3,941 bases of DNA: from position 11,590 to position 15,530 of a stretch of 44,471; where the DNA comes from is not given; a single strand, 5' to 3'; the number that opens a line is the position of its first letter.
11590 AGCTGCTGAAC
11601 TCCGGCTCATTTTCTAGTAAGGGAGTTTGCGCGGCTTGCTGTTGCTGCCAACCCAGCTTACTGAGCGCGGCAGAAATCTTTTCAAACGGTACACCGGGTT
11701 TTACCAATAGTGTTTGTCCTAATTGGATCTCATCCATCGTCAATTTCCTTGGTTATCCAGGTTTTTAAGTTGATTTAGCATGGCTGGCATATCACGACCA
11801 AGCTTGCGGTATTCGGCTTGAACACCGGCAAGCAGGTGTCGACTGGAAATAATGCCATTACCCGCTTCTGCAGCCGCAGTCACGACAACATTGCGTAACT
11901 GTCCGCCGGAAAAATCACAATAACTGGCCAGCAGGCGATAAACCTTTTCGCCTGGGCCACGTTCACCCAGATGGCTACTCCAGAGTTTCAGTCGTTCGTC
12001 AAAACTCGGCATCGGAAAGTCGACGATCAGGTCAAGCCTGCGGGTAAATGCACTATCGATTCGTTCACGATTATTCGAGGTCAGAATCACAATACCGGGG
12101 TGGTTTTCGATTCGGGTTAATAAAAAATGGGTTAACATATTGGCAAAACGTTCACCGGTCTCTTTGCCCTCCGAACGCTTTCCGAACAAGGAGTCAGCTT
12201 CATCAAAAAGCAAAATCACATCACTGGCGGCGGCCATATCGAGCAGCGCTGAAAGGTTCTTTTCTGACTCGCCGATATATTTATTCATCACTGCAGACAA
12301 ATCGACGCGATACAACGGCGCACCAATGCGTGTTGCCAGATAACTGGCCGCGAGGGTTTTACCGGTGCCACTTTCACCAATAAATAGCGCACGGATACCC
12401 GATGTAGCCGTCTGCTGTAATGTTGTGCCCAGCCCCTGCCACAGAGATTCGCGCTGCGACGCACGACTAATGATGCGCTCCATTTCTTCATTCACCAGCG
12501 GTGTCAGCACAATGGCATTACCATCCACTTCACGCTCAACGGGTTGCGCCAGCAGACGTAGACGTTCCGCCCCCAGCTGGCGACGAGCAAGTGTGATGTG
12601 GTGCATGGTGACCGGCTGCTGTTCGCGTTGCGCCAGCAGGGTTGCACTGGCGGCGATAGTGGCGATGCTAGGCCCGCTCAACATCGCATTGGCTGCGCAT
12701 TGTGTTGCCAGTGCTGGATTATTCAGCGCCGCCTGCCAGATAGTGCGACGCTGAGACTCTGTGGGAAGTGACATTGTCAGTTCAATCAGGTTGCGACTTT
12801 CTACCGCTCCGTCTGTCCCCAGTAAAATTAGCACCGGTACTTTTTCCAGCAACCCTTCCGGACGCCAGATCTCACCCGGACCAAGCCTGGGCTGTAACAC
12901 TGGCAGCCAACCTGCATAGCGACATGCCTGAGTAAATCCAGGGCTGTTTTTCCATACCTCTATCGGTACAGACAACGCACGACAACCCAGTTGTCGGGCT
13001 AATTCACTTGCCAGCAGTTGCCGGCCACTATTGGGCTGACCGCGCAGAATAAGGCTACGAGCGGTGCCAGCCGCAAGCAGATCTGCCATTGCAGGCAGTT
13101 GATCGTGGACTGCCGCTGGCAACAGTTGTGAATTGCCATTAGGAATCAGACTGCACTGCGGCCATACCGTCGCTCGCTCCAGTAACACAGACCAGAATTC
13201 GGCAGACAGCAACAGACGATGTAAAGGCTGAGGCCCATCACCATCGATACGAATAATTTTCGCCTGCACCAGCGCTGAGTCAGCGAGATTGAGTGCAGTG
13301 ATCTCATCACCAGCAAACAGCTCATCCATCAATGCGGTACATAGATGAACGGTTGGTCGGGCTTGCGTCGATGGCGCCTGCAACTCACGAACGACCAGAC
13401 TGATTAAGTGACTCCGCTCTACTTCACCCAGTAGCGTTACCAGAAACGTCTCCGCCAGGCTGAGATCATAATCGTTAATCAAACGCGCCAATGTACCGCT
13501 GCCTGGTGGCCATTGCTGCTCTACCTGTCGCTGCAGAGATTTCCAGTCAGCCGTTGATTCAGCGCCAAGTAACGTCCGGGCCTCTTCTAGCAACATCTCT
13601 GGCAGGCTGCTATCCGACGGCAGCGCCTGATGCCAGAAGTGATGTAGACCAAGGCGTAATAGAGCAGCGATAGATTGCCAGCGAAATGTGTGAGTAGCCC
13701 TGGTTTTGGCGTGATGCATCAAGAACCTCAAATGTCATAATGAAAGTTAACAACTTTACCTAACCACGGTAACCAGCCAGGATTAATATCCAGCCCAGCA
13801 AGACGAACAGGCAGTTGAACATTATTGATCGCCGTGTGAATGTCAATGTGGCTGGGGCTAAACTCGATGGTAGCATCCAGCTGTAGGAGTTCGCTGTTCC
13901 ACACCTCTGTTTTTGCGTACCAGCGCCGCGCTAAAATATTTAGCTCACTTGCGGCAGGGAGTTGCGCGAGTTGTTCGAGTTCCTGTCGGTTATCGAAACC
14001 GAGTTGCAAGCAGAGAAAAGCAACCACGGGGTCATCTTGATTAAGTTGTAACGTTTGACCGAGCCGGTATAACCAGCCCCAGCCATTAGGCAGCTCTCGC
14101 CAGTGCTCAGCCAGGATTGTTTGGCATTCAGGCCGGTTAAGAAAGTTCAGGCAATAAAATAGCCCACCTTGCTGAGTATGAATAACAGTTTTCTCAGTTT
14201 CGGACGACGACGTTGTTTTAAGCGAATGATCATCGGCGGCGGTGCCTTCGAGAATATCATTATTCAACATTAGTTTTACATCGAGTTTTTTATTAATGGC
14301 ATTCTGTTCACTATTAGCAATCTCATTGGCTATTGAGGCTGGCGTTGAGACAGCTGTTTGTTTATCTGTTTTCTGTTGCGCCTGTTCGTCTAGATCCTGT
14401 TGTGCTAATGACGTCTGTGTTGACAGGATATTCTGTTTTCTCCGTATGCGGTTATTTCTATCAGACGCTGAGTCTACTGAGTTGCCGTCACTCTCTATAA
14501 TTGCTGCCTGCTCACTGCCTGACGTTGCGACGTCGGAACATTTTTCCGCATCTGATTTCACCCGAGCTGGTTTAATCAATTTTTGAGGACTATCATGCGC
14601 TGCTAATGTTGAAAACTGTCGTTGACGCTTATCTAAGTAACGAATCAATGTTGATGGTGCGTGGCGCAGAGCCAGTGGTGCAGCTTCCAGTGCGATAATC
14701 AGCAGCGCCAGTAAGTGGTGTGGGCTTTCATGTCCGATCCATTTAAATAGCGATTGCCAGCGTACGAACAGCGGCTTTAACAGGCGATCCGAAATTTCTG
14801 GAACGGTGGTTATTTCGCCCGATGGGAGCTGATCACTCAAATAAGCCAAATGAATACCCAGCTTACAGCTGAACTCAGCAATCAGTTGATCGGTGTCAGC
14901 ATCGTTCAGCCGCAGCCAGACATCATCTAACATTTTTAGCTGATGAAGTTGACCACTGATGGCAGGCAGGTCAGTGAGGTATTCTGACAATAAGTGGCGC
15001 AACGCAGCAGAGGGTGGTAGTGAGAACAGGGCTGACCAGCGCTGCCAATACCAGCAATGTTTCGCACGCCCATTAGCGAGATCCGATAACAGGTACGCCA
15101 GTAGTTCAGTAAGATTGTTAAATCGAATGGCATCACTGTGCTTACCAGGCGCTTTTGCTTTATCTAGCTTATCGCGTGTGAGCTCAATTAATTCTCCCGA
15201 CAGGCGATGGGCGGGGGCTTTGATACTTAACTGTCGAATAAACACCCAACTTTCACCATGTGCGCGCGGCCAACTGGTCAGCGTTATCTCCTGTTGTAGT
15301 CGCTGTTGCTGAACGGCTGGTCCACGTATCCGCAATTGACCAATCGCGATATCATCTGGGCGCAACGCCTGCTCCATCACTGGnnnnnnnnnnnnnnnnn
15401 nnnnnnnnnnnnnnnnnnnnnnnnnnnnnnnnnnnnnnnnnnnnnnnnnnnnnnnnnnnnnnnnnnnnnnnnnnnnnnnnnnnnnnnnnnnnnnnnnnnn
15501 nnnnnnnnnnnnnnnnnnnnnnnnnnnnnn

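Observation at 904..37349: Complete 36-kb tail-only contractile injection system (eCIS/CIS) operon with a non-canonical parts list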

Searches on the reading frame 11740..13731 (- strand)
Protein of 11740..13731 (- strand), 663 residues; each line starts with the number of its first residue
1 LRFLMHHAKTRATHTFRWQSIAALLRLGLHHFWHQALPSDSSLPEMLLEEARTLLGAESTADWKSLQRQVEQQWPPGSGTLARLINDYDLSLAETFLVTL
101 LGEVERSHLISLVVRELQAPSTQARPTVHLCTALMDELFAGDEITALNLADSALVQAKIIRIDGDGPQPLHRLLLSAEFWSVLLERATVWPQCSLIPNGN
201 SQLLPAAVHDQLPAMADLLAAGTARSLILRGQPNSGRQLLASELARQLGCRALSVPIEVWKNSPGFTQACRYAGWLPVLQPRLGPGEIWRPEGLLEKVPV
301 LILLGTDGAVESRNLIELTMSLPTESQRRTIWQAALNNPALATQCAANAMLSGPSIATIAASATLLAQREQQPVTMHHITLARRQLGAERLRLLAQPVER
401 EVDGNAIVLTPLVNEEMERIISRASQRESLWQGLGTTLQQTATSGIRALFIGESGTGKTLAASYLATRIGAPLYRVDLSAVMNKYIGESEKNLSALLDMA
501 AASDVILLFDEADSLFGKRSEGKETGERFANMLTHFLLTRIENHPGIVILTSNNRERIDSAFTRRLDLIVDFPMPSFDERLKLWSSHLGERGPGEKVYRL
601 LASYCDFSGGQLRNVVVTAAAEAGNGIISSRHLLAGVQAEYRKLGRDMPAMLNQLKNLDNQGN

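Call 6: search_protein_families(library=pfam, proteins=[window:11740-13731:-], max_evalue=0.01)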
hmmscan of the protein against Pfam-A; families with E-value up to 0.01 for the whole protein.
window:11740-13731:- (663 aa): 4 families
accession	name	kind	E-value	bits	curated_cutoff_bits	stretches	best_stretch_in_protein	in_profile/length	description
PF00004.35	AAA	-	2.4e-27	96.4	21.2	1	449-573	2-130/131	ATPase family associated with various cellular activities (AAA)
PF13401.12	AAA_22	-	0.00013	22.7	27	0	449-482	9-45/130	AAA domain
PF13191.12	AAA_16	-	0.00014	22.9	32.6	1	427-550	5-136/167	AAA ATPase domain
PF07728.20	AAA_5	-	0.0028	18.1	22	0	449-483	3-38/139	AAA domain (dynein-related subfamily)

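Call 30: find_related_loci(query=window:11740-13731:-, collection=viral_contigs, flank=10000)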
Query window:11740-13731:- (663 aa) in viral_contigs; peptide patterns used: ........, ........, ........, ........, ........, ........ (x = any residue, [..] = any of these).
5 stretches matched a pattern, but none encodes a relative of the query by tblastn (E <= 1e-3).

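Call 31: find_related_loci(query=window:11740-13731:-, collection=metagenome_contigs, flank=10000)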
Query window:11740-13731:- (663 aa) in metagenome_contigs; peptide patterns used: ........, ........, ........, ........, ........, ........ (x = any residue, [..] = any of these).
186 stretches matched a pattern; 85 encode a relative of the query (tblastn E <= 1e-3); the best 80 are kept; 80 distinct loci.
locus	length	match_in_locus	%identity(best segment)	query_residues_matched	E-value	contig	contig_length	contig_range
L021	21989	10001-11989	89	1-663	0e+0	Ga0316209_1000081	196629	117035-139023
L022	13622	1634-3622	90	1-663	0e+0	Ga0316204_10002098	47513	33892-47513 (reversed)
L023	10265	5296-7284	81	1-663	0e+0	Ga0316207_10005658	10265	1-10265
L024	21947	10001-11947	63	18-655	0e+0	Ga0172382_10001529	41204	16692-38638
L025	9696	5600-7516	56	21-657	0e+0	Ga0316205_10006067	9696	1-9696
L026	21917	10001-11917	54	19-657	0e+0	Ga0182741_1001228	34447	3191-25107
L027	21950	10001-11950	51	9-655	0e+0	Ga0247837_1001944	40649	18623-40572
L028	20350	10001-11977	51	28-660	0e+0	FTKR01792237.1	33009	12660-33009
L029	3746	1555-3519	50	21-656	0e+0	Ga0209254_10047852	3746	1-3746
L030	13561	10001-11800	50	58-655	0e+0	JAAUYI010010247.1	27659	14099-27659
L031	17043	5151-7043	51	25-655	0e+0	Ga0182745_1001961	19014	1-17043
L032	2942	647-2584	46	25-657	0e+0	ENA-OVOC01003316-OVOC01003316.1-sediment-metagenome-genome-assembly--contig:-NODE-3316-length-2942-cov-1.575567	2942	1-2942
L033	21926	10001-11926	44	22-657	6e-167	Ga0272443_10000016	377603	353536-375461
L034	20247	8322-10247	44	22-657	3e-166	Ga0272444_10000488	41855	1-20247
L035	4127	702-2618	46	15-656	7e-170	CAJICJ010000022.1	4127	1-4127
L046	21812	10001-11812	42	54-655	1e-145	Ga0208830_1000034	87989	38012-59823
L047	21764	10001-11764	43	63-656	4e-145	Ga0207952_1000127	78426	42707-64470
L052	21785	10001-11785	50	63-655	0e+0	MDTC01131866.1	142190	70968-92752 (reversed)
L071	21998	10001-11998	47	21-655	0e+0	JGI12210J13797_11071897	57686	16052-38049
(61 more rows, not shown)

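Call 95: search_protein_families(library=pfam, proteins=[L026:11922-15521:+, L026:15524-16480:+, L024:12032-20347:+, L052:11797-15444:+, L052:15444-16409:+, L033:11933-13888:+, L071:12170-17248:+], max_evalue=0.01)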
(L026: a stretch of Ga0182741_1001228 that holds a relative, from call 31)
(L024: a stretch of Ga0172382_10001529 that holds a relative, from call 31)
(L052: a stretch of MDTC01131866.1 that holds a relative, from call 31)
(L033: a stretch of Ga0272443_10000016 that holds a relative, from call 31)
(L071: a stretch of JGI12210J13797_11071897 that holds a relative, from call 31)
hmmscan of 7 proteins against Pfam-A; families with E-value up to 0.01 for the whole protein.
L026:11922-15521:+ (1200 aa): 1 family
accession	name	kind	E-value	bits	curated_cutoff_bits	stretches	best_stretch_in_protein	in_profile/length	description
PF13699.11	eCIS_core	-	1e-32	112.5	22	1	182-259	1-78/79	eCIS core domain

L026:15524-16480:+ (319 aa): 29 families (the best 25 are shown)
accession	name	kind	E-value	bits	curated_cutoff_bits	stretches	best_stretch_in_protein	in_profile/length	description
PF07719.23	TPR_2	-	8.9e-40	132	27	5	38-70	1-33/34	Tetratricopeptide repeat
PF13414.12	TPR_11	-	2.8e-37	126.6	26.8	3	17-51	7-41/42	TPR repeat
PF00515.34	TPR_1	-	2.3e-36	122.6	27.8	3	38-69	1-32/34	Tetratricopeptide repeat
PF13432.12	TPR_16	-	4.5e-35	120.1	32.7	7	112-170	3-61/65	Tetratricopeptide repeat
PF13431.12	TPR_17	-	4.4e-33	111.2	24.4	2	27-58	2-33/34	Tetratricopeptide repeat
PF14559.12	TPR_19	-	5.2e-28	97.6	25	6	50-109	3-62/68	Tetratricopeptide repeat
PF13428.12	TPR_14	-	1.9e-25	87.1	23.5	4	107-148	2-43/44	Tetratricopeptide repeat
PF13181.12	TPR_8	-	6.2e-23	79.4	25.7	0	140-171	1-32/34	Tetratricopeptide repeat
PF23914.1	TPR_CcmH_CycH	-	6e-21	75.4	42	4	196-304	38-149/158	Cytochrome c-type biogenesis protein H TPR domain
PF13424.12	TPR_12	-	1.3e-15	57.7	30.1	4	38-67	3-32/77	Tetratricopeptide repeat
PF13371.12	TPR_9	-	1.5e-14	54.2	35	4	46-108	3-65/73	Tetratricopeptide repeat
PF13174.12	TPR_6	-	4.3e-14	52.6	26.3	0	143-171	3-31/33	Tetratricopeptide repeat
PF12895.13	ANAPC3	-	2.6e-13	50.5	27.2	2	20-96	5-80/82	Anaphase-promoting complex, cyclosome, subunit 3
PF24575.1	TPR_Slam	-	2.5e-10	41.2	35.2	1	249-299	54-104/104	Surface lipoprotein assembly modifier, N-terminal TPR repeats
PF14561.12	TPR_20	-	3.2e-10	40.6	25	0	263-317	9-64/90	Tetratricopeptide repeat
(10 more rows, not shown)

L024:12032-20347:+ (2772 aa): 1 family
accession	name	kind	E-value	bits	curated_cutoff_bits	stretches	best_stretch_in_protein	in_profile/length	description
PF00191.25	Annexin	-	4.1e-11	43.2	25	1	987-1031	11-55/66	Annexin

L052:11797-15444:+ (1216 aa): 1 family
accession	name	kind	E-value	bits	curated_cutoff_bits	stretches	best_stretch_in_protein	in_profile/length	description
PF13699.11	eCIS_core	-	2e-30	105.2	22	1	200-277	1-78/79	eCIS core domain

L052:15444-16409:+ (322 aa): 31 families (the best 25 are shown)
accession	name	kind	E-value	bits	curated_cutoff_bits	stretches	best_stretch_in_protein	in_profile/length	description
PF07719.23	TPR_2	-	3.6e-39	130.1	27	4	143-174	3-34/34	Tetratricopeptide repeat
PF14559.12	TPR_19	-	2e-34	118.1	25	6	221-280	3-62/68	Tetratricopeptide repeat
PF00515.34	TPR_1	-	8.2e-33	111.3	27.8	3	144-173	4-33/34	Tetratricopeptide repeat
PF13414.12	TPR_11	-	6.4e-30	103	26.8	3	16-52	5-41/42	TPR repeat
PF13428.12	TPR_14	-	1.1e-29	100.3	23.5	5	176-216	2-42/44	Tetratricopeptide repeat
PF13431.12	TPR_17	-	4.2e-29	98.8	24.4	3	27-59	1-33/34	Tetratricopeptide repeat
PF13432.12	TPR_16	-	6.8e-24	84.4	32.7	3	11-72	3-64/65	Tetratricopeptide repeat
PF23914.1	TPR_CcmH_CycH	-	2.3e-20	73.4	42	2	147-244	56-156/158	Cytochrome c-type biogenesis protein H TPR domain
PF13181.12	TPR_8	-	2.4e-20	71.4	25.7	1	143-174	3-34/34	Tetratricopeptide repeat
PF13371.12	TPR_9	-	8.1e-16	58.3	35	3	16-72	6-62/73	Tetratricopeptide repeat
PF13424.12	TPR_12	-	2.5e-14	53.6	30.1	1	10-68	8-74/77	Tetratricopeptide repeat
PF12895.13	ANAPC3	-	9.1e-14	51.9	27.2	3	154-234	2-81/82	Anaphase-promoting complex, cyclosome, subunit 3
PF13174.12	TPR_6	-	2.8e-13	50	26.3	0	211-240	2-31/33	Tetratricopeptide repeat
PF13176.12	TPR_7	-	5.1e-12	45.3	27.9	0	144-174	2-32/36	Tetratricopeptide repeat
PF24575.1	TPR_Slam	-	1.9e-10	41.6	35.2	1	147-196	53-102/104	Surface lipoprotein assembly modifier, N-terminal TPR repeats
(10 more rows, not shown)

L033:11933-13888:+ (652 aa): 2 families
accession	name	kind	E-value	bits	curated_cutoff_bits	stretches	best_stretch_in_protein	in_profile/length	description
PF13699.11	eCIS_core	-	7.3e-31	106.6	22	1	97-172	2-77/79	eCIS core domain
PF00691.25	OmpA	-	6.2e-07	30.1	27.2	1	420-513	1-88/98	OmpA family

L071:12170-17248:+ (1693 aa): 1 family
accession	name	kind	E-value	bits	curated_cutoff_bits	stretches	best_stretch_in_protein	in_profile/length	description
PF01442.23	Apolipoprotein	-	0.0037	17.4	90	1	927-1055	57-185/190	Apolipoprotein A1/A4/E domain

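Call 109: search_protein_families(library=pfam, proteins=[L026:17867-18913:+, L026:19014-20315:-, L026:20387-21031:-, L046:16938-17744:-, L046:18352-19629:-, L046:19626-20522:-, L052:16986-18500:+, L052:18525-20753:-, L047:16484-17206:+, L047:19357-20196:+], max_evalue=0.001)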
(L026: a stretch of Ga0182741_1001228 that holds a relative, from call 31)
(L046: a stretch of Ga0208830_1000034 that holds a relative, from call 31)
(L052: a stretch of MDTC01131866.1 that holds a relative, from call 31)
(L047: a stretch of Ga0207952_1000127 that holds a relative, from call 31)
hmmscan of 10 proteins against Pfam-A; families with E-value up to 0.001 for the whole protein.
L026:17867-18913:+ (349 aa): 2 families
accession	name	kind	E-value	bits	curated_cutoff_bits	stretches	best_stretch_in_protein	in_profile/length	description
PF25583.1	WCX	-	1.7e-20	73.6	23.9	1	265-341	3-76/76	WCX domain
PF13280.12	WYL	-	1.7e-15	57.2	21.8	1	168-234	2-69/70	WYL domain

L026:19014-20315:- (434 aa): 3 families
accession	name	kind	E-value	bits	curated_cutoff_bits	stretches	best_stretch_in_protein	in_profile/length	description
PF02773.21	S-AdoMet_synt_C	-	2.8e-67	225.4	25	1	284-423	1-138/138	S-adenosylmethionine synthetase, C-terminal domain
PF02772.21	S-AdoMet_synt_M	-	1.4e-47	161.1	29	1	165-282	1-120/120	S-adenosylmethionine synthetase, central domain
PF00438.25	S-AdoMet_synt_N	-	2.9e-40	137.3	33.1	1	55-152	2-99/99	S-adenosylmethionine synthetase, N-terminal domain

L026:20387-21031:- (215 aa): 0 families

L046:16938-17744:- (269 aa): 5 families
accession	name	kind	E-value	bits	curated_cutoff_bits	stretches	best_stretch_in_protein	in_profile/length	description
PF16331.10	TolA_bind_tri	-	4.3e-13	49.6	30.1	1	63-120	16-73/76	TolA binding protein trimerisation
PF13174.12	TPR_6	-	1.9e-09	38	26.3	1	219-251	1-33/33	Tetratricopeptide repeat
PF13432.12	TPR_16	-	3.6e-08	34.1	32.7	1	195-252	11-65/65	Tetratricopeptide repeat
PF14559.12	TPR_19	-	3.4e-05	24.5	25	0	194-248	4-55/68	Tetratricopeptide repeat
PF13428.12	TPR_14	-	0.00015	22.6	23.5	0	219-259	2-42/44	Tetratricopeptide repeat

L046:18352-19629:- (426 aa): 5 families
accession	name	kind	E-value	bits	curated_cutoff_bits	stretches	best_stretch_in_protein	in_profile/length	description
PF07676.18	PD40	-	5e-39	131.9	20.9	3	275-309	2-37/38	WD40-like Beta Propeller Repeat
PF04052.18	TolB_N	-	2.3e-27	95.6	22.4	1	22-122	2-104/106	TolB amino-terminal domain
PF00930.27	DPPIV_N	-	6.4e-10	38.7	22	1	218-279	23-80/354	Dipeptidyl peptidase IV (DPP IV) N-terminal region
PF25174.1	Beta-prop_THOC3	-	3.9e-08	33.1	305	1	200-311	53-158/272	THOC3 beta-propeller domain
PF23414.1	Beta-prop_EML_2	-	6.8e-06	26.1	90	1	185-301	31-144/266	Echinoderm microtubule-associated protein second beta-propeller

L046:19626-20522:- (299 aa): 2 families
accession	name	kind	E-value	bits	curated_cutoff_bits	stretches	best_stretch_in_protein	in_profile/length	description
PF13103.11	TonB_2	-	2.6e-18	66.4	22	1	206-278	2-75/85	TonB C terminal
PF03544.19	TonB_C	-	5.3e-06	27.2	24.6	1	231-277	17-63/79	Gram-negative bacterial TonB protein C-terminal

L052:16986-18500:+ (505 aa): 2 families
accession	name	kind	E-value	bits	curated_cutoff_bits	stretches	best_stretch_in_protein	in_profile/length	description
PF11815.13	DUF3336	-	1.9e-29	102.6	25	1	16-150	6-137/138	Domain of unknown function (DUF3336)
PF01734.28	Patatin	-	8.5e-17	62.4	27.7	1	158-344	1-189/191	Patatin-like phospholipase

L052:18525-20753:- (743 aa): 2 families
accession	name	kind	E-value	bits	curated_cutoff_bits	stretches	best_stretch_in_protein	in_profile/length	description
PF01734.28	Patatin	-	9.2e-35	121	27.7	1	39-230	1-190/191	Patatin-like phospholipase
PF07244.20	POTRA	-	0.00012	23.1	21.3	1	340-393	3-61/79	Surface antigen variable number repeat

L047:16484-17206:+ (241 aa): 1 family
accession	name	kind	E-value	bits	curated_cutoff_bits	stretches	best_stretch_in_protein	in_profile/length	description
PF22990.1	ABHD16_N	-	0.00085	19.8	27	1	8-91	32-114/125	Phosphatidylserine Lipase ABHD16 N-terminal domain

L047:19357-20196:+ (280 aa): 1 family
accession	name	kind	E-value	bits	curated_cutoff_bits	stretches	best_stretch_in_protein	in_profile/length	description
PF09234.15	DUF1963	-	6.5e-44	151.3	23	1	44-279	1-216/216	Domain of unknown function (DUF1963)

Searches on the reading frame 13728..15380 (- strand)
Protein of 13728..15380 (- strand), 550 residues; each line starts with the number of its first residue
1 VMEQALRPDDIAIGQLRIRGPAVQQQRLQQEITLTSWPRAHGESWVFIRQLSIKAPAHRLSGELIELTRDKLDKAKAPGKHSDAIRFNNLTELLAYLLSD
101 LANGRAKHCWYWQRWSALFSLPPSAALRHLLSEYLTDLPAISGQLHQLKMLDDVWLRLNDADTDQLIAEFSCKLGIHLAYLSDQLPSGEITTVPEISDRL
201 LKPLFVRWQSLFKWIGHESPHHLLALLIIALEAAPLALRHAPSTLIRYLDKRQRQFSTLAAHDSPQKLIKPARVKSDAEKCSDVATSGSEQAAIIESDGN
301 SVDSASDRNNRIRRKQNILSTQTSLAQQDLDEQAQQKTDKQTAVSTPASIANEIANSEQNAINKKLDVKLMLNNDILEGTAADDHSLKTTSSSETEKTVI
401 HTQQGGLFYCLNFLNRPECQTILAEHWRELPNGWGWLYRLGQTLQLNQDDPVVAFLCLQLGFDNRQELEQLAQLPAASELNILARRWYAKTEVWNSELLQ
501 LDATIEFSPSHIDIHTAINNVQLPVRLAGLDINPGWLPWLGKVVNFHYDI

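Call 6: search_protein_families(library=pfam, proteins=[window:13728-15380:-], max_evalue=0.01)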
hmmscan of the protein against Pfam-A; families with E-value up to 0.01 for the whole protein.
window:13728-15380:- (550 aa): 0 families

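Call 12: search_protein_families(library=ncbifam, proteins=[window:13728-15380:-], max_evalue=0.1)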
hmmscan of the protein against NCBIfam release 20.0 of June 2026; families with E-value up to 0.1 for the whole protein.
window:13728-15380:- (550 aa): 0 families

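Call 13: search_protein_families(library=phrogs, proteins=[window:13728-15380:-], max_evalue=0.1)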
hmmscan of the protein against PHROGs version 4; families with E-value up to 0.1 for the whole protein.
window:13728-15380:- (550 aa): 0 families

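Call 81: search_solved_structures(query=A6, max_evalue=1)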
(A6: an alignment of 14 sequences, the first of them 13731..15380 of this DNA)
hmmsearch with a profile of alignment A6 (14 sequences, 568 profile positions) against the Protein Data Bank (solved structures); distinct sequences matched with E-value up to 1: 5.
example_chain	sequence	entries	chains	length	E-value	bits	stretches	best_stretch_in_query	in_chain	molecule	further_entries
7pfo_3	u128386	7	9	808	0.72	12.3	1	199-390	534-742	DNA replication licensing factor MCM3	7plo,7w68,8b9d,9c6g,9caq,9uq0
8w0e_3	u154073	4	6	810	0.72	12.3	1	199-390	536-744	DNA replication licensing factor MCM3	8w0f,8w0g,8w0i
8s09_3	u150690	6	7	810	0.72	12.3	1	199-390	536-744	DNA replication licensing factor MCM3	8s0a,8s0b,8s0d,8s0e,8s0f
6xtx_3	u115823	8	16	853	0.77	12.2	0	199-390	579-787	DNA replication licensing factor MCM3 | Isoform 2 of DNA replication licensing factor MCM3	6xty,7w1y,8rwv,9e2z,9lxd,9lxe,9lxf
22vt_3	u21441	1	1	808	0.79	12.1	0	199-390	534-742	DNA replication licensing factor MCM3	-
